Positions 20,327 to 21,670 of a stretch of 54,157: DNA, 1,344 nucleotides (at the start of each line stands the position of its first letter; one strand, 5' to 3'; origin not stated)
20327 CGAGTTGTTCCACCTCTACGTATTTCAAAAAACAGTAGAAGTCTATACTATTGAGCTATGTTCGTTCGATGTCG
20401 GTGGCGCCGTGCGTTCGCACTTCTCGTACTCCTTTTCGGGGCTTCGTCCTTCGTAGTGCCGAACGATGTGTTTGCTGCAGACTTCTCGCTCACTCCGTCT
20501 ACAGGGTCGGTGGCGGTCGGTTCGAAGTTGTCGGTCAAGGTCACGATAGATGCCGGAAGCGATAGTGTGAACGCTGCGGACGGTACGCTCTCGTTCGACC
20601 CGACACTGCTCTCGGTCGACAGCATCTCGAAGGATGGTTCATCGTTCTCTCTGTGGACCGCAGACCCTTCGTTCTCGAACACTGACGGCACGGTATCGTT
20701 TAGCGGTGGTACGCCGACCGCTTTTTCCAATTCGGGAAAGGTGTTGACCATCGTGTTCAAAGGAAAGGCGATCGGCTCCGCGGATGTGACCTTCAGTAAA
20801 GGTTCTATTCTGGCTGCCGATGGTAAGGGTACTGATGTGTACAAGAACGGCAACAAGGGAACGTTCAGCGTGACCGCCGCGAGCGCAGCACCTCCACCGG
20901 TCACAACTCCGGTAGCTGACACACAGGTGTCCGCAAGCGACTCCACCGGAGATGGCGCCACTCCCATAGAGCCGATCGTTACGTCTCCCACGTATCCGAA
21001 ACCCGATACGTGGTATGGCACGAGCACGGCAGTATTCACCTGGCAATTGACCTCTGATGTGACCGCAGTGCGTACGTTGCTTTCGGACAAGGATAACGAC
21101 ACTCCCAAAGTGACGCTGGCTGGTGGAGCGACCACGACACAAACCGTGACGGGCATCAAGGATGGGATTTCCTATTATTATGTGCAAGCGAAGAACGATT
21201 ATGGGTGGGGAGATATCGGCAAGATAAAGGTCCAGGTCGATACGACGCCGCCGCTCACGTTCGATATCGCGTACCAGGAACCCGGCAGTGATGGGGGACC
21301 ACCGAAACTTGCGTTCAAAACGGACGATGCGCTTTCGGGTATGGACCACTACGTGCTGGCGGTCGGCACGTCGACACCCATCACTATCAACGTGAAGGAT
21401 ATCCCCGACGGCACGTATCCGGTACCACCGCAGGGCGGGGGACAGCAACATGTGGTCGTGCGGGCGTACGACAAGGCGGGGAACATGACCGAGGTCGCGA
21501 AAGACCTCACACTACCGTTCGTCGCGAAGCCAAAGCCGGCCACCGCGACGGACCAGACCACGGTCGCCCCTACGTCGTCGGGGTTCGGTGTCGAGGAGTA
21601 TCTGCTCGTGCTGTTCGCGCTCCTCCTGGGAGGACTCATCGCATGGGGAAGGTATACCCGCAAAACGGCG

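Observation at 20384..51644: Non-cellulosomal cohesin-dockerin network built around the giant gene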

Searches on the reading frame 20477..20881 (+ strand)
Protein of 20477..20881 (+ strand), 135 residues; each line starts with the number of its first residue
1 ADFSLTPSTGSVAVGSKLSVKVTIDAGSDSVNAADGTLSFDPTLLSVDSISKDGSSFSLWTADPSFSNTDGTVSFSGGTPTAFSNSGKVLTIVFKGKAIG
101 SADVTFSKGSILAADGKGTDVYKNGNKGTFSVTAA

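Call 15: search_solved_structures(query=window:20477-20881:+, max_evalue=10, show_alignments=3)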
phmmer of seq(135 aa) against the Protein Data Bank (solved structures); distinct sequences matched with E-value up to 10: 7.
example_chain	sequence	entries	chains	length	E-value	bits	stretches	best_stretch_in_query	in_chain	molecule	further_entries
7urp_A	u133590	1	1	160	0.15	15.4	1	8-72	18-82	Ribonucleases G and E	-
5eil_A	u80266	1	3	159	0.23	14.8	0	11-36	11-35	TRI-05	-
6njl_K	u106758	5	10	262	0.3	14.4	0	61-109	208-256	15F1 Fab heavy chain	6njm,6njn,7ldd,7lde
5m2s_A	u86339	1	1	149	0.51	13.7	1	13-59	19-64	Putative cellulosomal scaffoldin protein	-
5gai_Y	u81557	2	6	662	1.2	12.4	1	25-108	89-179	Tail fiber protein | Tail spike protein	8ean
8tvr_A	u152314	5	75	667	1.3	12.4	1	25-108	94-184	Tail spike protein | Endorhamnosidase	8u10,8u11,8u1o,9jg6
2xc1_A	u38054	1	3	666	2.5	11.4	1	25-108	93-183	BIFUNCTIONAL TAIL PROTEIN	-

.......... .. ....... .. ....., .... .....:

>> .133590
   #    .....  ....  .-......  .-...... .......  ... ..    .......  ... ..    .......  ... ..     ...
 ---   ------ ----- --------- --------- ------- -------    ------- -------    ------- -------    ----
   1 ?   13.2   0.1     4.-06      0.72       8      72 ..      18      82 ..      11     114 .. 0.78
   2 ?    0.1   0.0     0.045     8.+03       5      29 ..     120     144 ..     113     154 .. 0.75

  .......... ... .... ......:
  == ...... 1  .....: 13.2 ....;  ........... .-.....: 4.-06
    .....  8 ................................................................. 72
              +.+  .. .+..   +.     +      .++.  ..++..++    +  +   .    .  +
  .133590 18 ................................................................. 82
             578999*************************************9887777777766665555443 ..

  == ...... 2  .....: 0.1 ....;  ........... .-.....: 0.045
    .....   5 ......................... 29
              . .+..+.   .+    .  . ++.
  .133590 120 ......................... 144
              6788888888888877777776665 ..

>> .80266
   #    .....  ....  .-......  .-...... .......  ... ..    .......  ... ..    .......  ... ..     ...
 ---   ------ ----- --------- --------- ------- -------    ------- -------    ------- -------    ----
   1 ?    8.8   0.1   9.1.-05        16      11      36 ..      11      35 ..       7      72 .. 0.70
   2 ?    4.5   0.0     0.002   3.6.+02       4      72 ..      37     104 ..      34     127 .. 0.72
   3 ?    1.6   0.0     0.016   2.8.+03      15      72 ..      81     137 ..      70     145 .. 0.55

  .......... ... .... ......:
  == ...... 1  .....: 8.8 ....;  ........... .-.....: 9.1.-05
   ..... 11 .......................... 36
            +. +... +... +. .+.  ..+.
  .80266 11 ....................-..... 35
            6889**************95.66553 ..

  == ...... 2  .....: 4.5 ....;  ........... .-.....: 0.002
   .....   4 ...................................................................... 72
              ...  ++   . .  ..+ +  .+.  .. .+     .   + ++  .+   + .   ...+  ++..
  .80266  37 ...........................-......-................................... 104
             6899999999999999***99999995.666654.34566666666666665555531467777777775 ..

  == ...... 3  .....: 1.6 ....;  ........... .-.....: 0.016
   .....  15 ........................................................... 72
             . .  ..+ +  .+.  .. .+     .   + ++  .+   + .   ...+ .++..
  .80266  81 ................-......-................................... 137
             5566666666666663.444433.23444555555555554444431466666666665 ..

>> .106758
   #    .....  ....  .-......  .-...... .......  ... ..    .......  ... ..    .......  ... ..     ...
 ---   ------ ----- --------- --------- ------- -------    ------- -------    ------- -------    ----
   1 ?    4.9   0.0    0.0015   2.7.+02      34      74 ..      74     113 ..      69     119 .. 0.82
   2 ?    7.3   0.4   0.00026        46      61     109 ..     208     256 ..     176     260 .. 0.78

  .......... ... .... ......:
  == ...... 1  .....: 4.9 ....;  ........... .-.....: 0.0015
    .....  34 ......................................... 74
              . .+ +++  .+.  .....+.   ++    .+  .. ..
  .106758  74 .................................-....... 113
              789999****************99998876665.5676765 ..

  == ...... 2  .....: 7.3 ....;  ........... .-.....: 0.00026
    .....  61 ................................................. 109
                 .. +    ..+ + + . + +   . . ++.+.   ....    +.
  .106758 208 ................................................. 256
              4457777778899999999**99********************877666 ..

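Call 19: find_homologous_proteins(query=A1, max_evalue=0.001)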
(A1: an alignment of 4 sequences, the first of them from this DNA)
Query A1 (4 sequences) (135 aa, profile of the alignment): 51 proteins with E <= 0.001 among 3224 candidates.
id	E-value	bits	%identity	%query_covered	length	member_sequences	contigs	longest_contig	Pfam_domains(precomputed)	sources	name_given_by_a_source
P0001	1.6e-54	202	32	97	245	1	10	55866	-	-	-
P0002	1.8e-43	166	32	97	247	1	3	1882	PF00963.25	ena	-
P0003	5.9e-43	164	30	84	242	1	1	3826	PF00404.25,PF00963.25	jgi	jgi:hypothetical protein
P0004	3.4e-41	158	35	89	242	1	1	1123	-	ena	-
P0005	4.5e-41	158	62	98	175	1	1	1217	PF00963.25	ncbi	-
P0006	1.5e-40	156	32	90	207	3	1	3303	-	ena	-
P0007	3.3e-40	155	61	98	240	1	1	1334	-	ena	-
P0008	2.2e-39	153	32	77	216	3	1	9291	-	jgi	jgi:hypothetical protein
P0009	1.3e-38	150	31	90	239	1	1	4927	PF00404.25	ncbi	-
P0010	1.2e-37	147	35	83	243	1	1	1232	PF00963.25,PF27334.1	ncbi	-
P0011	2.5e-36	143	61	100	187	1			PF00963.25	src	-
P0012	6.1e-36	141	36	86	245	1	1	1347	PF00404.25,PF27334.1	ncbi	-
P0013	1.6e-35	140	30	84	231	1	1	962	PF00404.25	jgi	jgi:hypothetical protein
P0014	2.0e-35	140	33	87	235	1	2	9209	-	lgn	-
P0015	7.2e-35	138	31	97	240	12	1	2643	PF00963.25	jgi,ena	-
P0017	1.6e-34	137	46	99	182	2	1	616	PF00963.25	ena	-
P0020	7.7e-34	135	33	83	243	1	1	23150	PF00404.25,PF27334.1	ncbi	-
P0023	1.3e-33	134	50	84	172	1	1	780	PF00963.25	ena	-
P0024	4.1e-32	129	53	96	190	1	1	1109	PF00963.25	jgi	jgi:hypothetical protein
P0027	5.0e-31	125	31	76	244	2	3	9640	-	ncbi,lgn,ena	-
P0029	1.9e-30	124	44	92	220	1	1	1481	PF00963.25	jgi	jgi:hypothetical protein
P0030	3.1e-30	123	58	79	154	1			PF00963.25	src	-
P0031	9.2e-30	121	38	76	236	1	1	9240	PF00404.25,PF00963.25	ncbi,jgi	-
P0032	1.6e-29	121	46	90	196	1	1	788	PF00963.25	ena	-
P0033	3.2e-28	116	62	72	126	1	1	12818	PF00963.25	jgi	jgi:hypothetical protein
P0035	1.1e-23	102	70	64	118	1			PF00963.25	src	-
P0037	6.0e-22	96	54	60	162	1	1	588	PF00963.25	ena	-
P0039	3.4e-21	94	35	88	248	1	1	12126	PF00404.25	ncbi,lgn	-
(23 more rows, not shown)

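Call 29: search_protein_representatives(alignment_id=A1)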
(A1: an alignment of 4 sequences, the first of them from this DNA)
Query: 4 sequences, 140 profile positions. Proteins with E-value up to 0.001 (for the whole library): 12901; up to 1e-10: 5637; up to 1e-30: 250. The best 150 are listed.
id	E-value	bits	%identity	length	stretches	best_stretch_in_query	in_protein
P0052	1.4e-93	326.5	-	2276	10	5-133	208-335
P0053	7.0e-69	246.5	-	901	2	4-140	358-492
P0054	1.0e-62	226.5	-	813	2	3-132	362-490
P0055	5.3e-55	201.5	-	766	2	3-138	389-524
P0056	1.6e-53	196.7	-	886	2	4-140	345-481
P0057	1.4e-52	193.6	-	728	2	3-139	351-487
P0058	8.0e-52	191.2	-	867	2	4-137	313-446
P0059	1.0e-51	190.8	-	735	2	3-138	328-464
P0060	4.1e-50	185.6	-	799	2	4-139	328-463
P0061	9.8e-50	184.4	-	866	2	3-131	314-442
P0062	1.8e-49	183.6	-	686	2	4-139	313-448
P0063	2.0e-47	177.0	-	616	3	1-135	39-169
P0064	4.9e-46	172.4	-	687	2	3-138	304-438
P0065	9.8e-46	171.5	-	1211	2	4-136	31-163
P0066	1.4e-44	167.7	-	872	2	4-138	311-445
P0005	1.4e-41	158.0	-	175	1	3-138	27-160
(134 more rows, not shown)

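Call 33: find_encoding_contigs(protein=P0001, flank=10000, max_places=10)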
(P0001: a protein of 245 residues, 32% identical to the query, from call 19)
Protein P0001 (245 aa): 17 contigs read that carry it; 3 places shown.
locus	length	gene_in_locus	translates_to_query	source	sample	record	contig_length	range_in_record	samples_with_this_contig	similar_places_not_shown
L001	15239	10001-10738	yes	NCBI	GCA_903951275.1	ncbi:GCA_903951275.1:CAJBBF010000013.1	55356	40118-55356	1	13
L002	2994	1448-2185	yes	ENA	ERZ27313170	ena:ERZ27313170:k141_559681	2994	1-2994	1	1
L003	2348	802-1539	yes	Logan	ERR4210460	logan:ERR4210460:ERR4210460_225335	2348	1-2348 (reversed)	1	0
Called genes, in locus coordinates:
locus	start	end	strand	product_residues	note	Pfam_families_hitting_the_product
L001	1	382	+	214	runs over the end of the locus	-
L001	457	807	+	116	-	-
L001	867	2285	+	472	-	PF28407:Ig_ANOS1 (faint), PF00041:fn3, PF16656:Pur_ac_phosph_N (weak), PF28033:Fn3_ROS1 (faint), PF23376:Fn3_VIN3 (faint), PF16656:Pur_ac_phosph_N (weak), PF00041:fn3, PF16656:Pur_ac_phosph_N (weak), +1 more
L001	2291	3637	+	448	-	PF00005:ABC_tran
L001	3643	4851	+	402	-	PF12704:MacB_PCD, PF02687:FtsX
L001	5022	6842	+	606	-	-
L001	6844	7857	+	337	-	-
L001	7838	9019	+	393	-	PF13948:DUF4215 (faint), PF00404:Dockerin_1 (faint)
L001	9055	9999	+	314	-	-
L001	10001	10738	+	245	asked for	-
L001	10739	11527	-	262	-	PF00404:Dockerin_1 (faint)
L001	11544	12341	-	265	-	-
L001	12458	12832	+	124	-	-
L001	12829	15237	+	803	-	?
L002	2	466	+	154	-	?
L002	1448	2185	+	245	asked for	-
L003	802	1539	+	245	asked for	-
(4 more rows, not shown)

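Call 48: search_solved_structures(query=A1, max_evalue=1, show_alignments=2)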
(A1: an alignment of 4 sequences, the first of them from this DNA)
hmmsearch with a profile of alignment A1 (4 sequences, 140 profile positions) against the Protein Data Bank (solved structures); distinct sequences matched with E-value up to 1: 6.
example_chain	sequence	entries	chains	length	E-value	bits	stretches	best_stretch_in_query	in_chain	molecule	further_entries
5aoz_A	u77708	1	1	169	0.1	15.8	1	4-61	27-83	PUTATIVE CELLULOSOMAL SCAFFOLDIN PROTEIN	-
6kgc_A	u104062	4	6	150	0.1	15.8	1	14-138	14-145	Probably cellulosomal scaffolding protein, secreted cellulose-binding and cohesin domain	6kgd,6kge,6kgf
6kg8_A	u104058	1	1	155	0.12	15.6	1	14-138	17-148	Probably cellulosomal scaffolding protein, secreted cellulose-binding and cohesin domain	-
5m2o_A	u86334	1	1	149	0.14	15.4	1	4-61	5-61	Putative cellulosomal scaffoldin protein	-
7urp_A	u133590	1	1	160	0.42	13.8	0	12-55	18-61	Ribonucleases G and E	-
5m2s_A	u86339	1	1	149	0.52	13.5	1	7-62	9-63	Putative cellulosomal scaffoldin protein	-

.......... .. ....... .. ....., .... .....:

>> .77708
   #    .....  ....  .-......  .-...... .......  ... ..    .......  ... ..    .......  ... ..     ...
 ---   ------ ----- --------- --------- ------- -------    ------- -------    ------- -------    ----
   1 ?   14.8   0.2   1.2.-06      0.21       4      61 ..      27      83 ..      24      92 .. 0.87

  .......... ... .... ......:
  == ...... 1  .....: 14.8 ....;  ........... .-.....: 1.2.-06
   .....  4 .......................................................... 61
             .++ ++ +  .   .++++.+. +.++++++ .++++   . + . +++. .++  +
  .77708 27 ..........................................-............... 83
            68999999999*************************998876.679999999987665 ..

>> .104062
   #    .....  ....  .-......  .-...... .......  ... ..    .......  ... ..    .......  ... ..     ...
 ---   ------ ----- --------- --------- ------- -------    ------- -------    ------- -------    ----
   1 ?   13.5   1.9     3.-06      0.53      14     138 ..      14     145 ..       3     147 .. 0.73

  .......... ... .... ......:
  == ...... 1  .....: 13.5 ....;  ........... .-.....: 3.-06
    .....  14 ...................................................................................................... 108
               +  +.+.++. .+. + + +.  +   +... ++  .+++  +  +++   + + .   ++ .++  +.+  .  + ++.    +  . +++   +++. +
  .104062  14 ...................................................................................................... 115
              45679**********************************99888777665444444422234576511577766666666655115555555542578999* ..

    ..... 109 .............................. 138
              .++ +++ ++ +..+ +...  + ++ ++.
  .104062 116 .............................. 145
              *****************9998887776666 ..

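Call 53: search_solved_structures(query=A4, max_evalue=1, show_alignments=1)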
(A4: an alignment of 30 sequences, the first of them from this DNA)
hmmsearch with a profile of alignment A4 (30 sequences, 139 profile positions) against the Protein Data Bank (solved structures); distinct sequences matched with E-value up to 1: 19.
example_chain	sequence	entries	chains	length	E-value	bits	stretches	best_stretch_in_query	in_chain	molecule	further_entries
5m2o_A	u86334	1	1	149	0.0002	24.6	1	3-63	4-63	Putative cellulosomal scaffoldin protein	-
5aoz_A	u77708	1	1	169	0.00023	24.4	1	3-63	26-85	PUTATIVE CELLULOSOMAL SCAFFOLDIN PROTEIN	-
7urp_A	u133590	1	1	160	0.0058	19.9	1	12-55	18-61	Ribonucleases G and E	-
5m2s_A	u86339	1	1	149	0.0058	19.9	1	3-62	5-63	Putative cellulosomal scaffoldin protein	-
8q30_A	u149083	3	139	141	0.0098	19.1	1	68-114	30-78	DUF4352 domain-containing protein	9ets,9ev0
5g5d_A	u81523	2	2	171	0.0098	19.1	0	4-55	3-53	CELLULOSOME ANCHORING PROTEIN COHESIN REGION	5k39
4ums_A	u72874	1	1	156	0.036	17.3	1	16-110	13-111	CELLULOSOMAL ANCHORING SCAFFOLDIN B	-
6kgc_A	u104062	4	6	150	0.094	15.9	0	6-61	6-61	Probably cellulosomal scaffolding protein, secreted cellulose-binding and cohesin domain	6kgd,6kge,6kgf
6kg8_A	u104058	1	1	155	0.1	15.8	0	6-60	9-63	Probably cellulosomal scaffolding protein, secreted cellulose-binding and cohesin domain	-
1tfk_A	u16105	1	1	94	0.18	15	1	41-80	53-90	Colicin D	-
1tfo_A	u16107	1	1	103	0.22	14.8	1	41-80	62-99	Colicin D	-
5fu5_A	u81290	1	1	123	0.22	14.7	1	51-121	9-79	CBM77-RFPL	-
1v74_A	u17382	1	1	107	0.23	14.7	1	41-80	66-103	Colicin D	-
4uyp_A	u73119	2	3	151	0.46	13.7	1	15-105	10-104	Cellulosomal scaffoldin anchoring protein C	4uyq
5lxv_A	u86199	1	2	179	0.46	13.7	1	6-55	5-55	Scaffoldin C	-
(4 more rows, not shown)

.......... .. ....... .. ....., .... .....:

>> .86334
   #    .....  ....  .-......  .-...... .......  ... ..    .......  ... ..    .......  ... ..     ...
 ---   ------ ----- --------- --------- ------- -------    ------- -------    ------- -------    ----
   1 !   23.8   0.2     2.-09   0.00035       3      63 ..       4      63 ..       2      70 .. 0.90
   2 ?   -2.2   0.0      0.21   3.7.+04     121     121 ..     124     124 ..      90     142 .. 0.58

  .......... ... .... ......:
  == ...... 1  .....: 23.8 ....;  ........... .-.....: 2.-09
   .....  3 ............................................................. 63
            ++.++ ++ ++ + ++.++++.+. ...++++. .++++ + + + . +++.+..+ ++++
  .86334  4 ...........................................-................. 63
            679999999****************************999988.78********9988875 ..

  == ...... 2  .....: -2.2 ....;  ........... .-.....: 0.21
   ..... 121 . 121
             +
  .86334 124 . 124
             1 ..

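Call 54: search_protein_families(library=pfam, alignment_id=A4, max_evalue=0.01)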
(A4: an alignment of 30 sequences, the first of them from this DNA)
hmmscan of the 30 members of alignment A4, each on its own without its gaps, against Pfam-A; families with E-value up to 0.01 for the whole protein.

A. member 1, seq(135 aa): 1 family
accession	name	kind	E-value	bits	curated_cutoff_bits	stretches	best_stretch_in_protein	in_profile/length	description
PF00963.24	Cohesin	-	1.3e-10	42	24.1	1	9-131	7-138/139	Cohesin domain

B. families by the number of members that match (of 30 scanned): 1 family
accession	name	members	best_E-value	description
PF00963.24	Cohesin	20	5.9e-13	Cohesin domain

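Call 55: search_protein_families(library=pfam, proteins=[window:20477-20881:+], max_evalue=1)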
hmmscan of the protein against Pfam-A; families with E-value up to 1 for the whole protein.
seq(135 aa): 1 family
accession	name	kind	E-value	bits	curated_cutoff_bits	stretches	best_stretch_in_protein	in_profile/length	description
PF00963.24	Cohesin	-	1.3e-10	42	24.1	1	9-131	7-138/139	Cohesin domain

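Call 86: list_cluster_members(proteins=[P0005, P0009, P0010, P0012, P0020, P0031, P0039, P0027])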
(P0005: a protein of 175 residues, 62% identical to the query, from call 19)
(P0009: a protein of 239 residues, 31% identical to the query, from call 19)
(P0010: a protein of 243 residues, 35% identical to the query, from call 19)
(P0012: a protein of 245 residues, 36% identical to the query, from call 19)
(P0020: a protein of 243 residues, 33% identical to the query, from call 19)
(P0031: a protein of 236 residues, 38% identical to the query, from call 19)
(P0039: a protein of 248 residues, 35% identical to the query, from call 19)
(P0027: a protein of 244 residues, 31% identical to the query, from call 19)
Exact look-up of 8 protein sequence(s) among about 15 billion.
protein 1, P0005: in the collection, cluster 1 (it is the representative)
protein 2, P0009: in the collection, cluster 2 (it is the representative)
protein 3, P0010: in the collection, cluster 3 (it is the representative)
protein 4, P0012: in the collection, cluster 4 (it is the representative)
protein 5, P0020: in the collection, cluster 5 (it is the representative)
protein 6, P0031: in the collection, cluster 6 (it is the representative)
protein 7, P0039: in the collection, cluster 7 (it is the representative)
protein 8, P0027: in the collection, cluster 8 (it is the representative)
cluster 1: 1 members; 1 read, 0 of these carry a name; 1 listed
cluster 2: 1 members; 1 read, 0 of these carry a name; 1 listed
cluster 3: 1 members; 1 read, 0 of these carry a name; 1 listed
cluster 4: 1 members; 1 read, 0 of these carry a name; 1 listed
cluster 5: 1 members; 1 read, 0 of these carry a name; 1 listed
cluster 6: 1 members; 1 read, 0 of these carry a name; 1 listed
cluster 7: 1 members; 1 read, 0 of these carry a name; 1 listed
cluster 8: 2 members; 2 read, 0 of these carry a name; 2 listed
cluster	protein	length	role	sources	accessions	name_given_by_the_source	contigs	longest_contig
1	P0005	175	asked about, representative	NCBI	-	-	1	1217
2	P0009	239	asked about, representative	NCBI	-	-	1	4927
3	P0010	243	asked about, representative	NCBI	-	-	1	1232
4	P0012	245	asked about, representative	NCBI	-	-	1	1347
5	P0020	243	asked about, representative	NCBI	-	-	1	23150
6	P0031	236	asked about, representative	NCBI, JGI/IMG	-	-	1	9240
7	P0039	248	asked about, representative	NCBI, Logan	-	-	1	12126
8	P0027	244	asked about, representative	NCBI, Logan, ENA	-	-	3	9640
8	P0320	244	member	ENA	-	-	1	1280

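Call 101: find_encoding_contigs(protein=P0033, flank=10000, max_places=4)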
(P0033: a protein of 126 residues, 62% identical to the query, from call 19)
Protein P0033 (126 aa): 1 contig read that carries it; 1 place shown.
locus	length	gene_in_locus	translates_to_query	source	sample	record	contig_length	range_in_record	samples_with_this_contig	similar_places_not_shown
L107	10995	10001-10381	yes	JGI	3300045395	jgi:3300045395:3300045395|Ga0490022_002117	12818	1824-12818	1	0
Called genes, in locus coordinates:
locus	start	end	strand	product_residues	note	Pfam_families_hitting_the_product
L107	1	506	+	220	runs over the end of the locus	PF07963:N_methyl (weak)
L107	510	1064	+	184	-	PF07963:N_methyl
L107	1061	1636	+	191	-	-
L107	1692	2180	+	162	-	-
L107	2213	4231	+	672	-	PF22745:Nlig-Ia, PF01653:DNA_ligase_aden, PF03120:OB_DNA_ligase, PF12826:HHH_2, PF14520:HHH_5, PF00533:BRCT, PF12738:PTCB-BRCT (weak)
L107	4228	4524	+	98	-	PF02686:GatC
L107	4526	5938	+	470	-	PF01425:Amidase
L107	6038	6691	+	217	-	-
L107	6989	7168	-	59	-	-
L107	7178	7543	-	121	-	PF00072:Response_reg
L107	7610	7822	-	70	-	-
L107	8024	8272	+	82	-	PF26604:CBU_0592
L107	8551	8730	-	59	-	-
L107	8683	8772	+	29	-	-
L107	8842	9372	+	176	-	PF10502:Peptidase_S26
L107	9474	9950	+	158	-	PF00011:HSP20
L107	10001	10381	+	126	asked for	PF00963:Cohesin (weak)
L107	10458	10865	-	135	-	-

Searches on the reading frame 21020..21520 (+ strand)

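Call 65: search_protein_families(library=pfam, proteins=[window:21020-21520:+], max_evalue=1)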
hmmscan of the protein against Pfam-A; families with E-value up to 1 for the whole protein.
window:21020-21520:+ (167 aa): 1 family
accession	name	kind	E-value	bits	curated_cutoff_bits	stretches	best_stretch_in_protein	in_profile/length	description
PF19077.6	Big_13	-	0.079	13.9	27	0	137-160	71-94/102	Bacterial Ig-like domain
